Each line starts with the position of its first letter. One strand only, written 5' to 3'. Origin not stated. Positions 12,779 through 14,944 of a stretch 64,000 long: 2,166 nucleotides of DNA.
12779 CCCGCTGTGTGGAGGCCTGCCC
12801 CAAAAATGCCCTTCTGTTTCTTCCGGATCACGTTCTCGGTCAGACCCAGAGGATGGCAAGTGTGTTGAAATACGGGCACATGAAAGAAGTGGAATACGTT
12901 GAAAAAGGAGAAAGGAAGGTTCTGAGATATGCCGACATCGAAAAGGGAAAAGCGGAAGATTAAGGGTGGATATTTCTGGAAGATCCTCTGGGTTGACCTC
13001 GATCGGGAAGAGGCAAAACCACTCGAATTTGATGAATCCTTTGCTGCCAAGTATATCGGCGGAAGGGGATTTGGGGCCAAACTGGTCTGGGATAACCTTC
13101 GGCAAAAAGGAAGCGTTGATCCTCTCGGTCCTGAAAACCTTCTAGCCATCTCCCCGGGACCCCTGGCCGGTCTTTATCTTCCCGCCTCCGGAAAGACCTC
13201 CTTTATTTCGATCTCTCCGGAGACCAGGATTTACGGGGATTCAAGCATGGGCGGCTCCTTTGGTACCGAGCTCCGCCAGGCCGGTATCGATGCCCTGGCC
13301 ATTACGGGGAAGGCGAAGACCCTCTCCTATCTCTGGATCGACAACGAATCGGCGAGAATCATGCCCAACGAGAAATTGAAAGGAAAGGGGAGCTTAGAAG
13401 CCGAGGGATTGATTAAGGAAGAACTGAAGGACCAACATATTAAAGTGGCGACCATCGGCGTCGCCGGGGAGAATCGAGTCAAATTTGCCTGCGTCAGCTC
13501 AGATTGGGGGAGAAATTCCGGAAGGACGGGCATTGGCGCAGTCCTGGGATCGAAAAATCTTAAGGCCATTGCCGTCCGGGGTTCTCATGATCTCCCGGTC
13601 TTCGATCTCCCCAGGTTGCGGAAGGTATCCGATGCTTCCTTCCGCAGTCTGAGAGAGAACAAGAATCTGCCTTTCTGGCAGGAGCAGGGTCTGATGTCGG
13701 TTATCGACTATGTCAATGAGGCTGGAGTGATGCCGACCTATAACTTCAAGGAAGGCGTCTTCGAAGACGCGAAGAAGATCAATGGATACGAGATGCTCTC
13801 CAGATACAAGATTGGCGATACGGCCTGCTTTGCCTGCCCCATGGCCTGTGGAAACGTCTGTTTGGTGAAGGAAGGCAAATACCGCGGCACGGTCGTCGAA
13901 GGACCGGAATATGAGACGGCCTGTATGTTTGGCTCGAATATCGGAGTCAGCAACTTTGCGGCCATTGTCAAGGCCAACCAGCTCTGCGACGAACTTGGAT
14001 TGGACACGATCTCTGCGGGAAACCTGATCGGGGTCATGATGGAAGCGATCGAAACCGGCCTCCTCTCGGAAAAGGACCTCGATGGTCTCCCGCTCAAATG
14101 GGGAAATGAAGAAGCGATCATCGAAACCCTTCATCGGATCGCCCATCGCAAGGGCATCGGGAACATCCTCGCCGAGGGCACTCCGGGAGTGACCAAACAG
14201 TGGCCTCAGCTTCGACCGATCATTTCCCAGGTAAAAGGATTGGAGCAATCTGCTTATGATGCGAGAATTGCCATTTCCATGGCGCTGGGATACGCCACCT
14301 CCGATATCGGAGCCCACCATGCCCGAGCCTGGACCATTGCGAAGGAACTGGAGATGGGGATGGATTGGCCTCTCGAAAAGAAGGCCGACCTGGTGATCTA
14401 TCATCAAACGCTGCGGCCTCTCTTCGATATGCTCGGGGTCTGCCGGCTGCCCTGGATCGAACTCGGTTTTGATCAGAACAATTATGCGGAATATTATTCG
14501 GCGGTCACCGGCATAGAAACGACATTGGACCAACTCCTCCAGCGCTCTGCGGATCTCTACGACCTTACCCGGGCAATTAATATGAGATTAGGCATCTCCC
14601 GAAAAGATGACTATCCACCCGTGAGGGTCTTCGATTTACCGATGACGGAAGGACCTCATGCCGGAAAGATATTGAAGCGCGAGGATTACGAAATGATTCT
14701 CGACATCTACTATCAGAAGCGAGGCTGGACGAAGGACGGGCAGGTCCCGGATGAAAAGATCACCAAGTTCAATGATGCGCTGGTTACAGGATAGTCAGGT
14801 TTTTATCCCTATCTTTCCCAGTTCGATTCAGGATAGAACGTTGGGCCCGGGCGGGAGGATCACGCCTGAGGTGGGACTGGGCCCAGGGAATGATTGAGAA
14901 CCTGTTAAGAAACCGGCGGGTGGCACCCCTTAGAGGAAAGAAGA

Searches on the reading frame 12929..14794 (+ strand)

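Call 73: search_protein_families(library=pfam, proteins=[window:12929-14794:+], max_evalue=0.00001)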
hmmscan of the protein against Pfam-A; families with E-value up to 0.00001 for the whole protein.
window:12929-14794:+ (621 aa): 2 families
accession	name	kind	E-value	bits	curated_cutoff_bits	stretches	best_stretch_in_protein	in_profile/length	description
PF01314.23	AFOR_C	-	8.1e-122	407.5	27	1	239-613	8-382/385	Aldehyde ferredoxin oxidoreductase, domains 2 & 3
PF02730.20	AFOR_N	-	4.1e-67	226.2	29.8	1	18-218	2-198/199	Aldehyde ferredoxin oxidoreductase, N-terminal domain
